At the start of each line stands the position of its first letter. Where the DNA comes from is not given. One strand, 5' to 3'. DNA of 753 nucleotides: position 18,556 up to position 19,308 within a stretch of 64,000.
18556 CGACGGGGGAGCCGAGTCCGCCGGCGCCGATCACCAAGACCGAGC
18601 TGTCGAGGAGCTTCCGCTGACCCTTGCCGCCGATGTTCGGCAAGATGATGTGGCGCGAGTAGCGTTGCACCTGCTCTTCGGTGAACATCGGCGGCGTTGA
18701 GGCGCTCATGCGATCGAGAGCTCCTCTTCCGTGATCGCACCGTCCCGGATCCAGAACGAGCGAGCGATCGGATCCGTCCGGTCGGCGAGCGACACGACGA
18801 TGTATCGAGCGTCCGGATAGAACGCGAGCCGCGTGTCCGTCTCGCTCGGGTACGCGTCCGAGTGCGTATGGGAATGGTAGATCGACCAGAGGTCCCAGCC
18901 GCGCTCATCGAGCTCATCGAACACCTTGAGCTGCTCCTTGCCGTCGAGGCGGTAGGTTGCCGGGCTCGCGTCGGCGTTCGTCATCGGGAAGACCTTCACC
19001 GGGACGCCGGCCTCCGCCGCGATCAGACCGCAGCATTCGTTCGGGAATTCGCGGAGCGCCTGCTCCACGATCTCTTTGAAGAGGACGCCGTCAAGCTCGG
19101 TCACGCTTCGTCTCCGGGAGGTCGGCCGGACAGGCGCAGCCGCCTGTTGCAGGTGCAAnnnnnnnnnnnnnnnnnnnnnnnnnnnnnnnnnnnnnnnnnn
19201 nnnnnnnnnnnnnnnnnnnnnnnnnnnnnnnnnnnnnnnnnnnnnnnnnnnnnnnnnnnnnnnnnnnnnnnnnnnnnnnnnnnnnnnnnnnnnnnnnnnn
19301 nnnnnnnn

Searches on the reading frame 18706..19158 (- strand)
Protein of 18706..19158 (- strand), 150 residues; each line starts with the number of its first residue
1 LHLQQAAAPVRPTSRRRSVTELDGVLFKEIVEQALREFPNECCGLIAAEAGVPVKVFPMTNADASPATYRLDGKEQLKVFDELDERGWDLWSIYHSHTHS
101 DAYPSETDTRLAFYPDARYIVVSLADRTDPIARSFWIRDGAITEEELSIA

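Call 4: search_protein_families(library=ncbifam, proteins=[window:18706-19158:-])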
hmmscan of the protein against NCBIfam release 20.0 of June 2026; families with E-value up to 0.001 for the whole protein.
window:18706-19158:- (150 aa): 1 family
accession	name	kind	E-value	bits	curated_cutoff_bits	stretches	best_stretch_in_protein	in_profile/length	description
NF041370.1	desamp_Halo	equivalog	5.1e-18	65.2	130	1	29-127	10-114/133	desampylase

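Call 6: search_protein_families(library=pfam, proteins=[window:18706-19158:-])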
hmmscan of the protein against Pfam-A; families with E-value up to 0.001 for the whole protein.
window:18706-19158:- (150 aa): 1 family
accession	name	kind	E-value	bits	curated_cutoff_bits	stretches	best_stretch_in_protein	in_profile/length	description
PF14464.11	Prok-JAB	-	5.8e-21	74.9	25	1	26-136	4-112/114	Prokaryotic homologs of the JAB domain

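Call 24: search_solved_structures(query=window:18706-19158:-, max_evalue=0.001, show_alignments=2)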
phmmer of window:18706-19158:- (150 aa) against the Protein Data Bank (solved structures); distinct sequences matched with E-value up to 0.001: 4.
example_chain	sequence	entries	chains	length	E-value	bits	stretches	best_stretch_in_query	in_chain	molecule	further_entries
2kks_A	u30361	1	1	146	2e-22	83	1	27-148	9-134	Uncharacterized protein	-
2kcq_A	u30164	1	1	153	2.4e-06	30.8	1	58-136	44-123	Mov34/MPN/PAD-1 family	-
5lda_A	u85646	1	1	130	0.00012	25.2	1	39-109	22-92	JAMM1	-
5ld9_A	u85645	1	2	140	0.00014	25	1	39-109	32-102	JAMM1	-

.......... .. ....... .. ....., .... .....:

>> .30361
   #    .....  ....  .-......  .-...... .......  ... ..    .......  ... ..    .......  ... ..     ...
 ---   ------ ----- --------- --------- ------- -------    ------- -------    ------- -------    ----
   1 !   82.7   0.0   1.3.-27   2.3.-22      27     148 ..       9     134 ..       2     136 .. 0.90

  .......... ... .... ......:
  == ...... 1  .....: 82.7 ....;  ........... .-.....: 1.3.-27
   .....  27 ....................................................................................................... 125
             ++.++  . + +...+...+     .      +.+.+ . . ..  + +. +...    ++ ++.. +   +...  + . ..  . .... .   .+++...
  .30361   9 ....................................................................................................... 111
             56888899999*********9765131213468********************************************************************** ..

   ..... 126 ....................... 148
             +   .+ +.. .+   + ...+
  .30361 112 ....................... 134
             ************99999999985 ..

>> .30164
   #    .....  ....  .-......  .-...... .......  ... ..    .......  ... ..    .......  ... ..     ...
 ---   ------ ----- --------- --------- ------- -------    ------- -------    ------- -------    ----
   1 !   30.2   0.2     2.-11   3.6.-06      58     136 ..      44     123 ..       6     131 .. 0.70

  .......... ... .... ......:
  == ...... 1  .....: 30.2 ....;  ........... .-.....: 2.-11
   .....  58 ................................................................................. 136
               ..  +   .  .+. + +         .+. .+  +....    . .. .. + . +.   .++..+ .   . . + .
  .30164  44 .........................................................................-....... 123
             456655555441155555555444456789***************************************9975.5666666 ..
